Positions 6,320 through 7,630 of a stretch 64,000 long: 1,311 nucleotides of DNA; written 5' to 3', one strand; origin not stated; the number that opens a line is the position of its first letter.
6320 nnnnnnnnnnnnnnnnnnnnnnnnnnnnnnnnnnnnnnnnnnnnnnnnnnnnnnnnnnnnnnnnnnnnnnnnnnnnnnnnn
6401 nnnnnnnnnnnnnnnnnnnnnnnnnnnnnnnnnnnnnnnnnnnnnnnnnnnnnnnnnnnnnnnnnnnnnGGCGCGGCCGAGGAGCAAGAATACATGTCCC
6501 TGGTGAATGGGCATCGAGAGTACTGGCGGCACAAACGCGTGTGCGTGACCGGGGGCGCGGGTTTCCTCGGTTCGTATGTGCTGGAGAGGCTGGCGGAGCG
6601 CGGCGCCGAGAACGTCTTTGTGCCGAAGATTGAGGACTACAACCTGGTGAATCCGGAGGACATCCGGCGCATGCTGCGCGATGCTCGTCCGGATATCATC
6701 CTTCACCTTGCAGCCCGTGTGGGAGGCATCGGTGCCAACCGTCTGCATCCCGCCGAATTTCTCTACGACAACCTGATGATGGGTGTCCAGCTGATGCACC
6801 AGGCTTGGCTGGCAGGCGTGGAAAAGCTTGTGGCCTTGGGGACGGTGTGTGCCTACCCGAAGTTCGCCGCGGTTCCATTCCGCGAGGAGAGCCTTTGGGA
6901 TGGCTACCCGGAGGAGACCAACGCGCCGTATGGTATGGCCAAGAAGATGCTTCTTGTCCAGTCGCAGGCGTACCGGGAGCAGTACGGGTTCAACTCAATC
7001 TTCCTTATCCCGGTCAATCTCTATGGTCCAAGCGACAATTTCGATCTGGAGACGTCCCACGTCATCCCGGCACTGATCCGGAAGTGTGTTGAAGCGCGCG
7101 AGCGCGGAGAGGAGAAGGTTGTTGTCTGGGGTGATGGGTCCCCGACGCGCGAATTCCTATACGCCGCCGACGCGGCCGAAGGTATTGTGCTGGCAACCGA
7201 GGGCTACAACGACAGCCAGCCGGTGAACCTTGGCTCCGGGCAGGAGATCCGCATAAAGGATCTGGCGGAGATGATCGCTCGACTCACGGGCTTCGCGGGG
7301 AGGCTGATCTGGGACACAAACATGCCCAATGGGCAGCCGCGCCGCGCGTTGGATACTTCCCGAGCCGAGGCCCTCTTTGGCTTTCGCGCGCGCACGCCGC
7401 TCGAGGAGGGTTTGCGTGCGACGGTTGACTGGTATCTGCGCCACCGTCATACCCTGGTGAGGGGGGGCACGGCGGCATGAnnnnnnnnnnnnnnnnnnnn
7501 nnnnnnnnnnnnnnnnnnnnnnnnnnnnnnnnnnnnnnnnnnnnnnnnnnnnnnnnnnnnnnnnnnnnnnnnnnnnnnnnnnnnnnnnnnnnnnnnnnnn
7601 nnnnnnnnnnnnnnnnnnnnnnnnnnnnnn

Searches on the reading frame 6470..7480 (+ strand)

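Call 61: search_protein_families(library=pfam, proteins=[window:6470-7480:+], max_evalue=0.00001)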
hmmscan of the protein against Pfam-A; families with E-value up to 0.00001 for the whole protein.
window:6470-7480:+ (336 aa): 3 families
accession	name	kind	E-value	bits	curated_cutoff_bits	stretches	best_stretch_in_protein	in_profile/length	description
PF01370.27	Epimerase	-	1.5e-53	182.1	20.9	1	24-255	1-240/240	NAD dependent epimerase/dehydratase family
PF16363.11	GDP_Man_Dehyd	-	3e-26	93.1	27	1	56-315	58-329/332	GDP-mannose 4,6 dehydratase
PF04321.23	RmlD_sub_bind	-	2.1e-07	30.7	27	1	23-82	2-60/287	RmlD substrate binding domain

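Call 65: search_protein_families(library=ncbifam, proteins=[window:6470-7480:+], max_evalue=0.000001)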
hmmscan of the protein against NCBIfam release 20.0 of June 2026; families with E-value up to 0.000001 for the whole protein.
window:6470-7480:+ (336 aa): 10 families
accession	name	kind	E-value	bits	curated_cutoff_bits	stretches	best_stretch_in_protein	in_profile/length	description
NF047922.1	GDPFucSynFcl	equivalog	1.3e-93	313.8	500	1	21-327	2-306/308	GDP-L-fucose synthase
TIGR01181.1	dTDP_gluc_dehyt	equivalog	2.8e-24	85.8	365.1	1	60-327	60-316/321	dTDP-glucose 4,6-dehydratase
TIGR01179.1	galE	equivalog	3.2e-22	78.8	262.3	1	24-326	2-329/332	UDP-glucose 4-epimerase GalE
TIGR04180.1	EDH_00030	hypoth_equivalog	1.7e-20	73.3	475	1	61-283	60-266/297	NAD-dependent 4,6-dehydratase LegB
NF007490.0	PRK10084.1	subfamily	2.9e-14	52.8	649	1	151-326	164-338/361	dTDP-glucose 4,6-dehydratase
NF007582.0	PRK10217.1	equivalog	7.5e-11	41.7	698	0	58-324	59-333/355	dTDP-glucose 4,6-dehydratase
TIGR02197.1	heptose_epim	equivalog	9.9e-10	38.1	274.6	1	25-324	2-315/316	ADP-glyceromanno-heptose 6-epimerase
TIGR02622.1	CDP_4_6_dhtase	equivalog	1.3e-09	37.7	278.45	0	19-47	2-30/352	CDP-glucose 4,6-dehydratase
NF007956.0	PRK10675.1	subfamily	3.1e-08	33.1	394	0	60-326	60-333/338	UDP-glucose 4-epimerase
NF011728.1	PRK15181.1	equivalog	1.4e-07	30.9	760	0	126-266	142-275/348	Vi polysaccharide biosynthesis UDP-N-acetylglucosaminuronic acid C-4 epimerase TviC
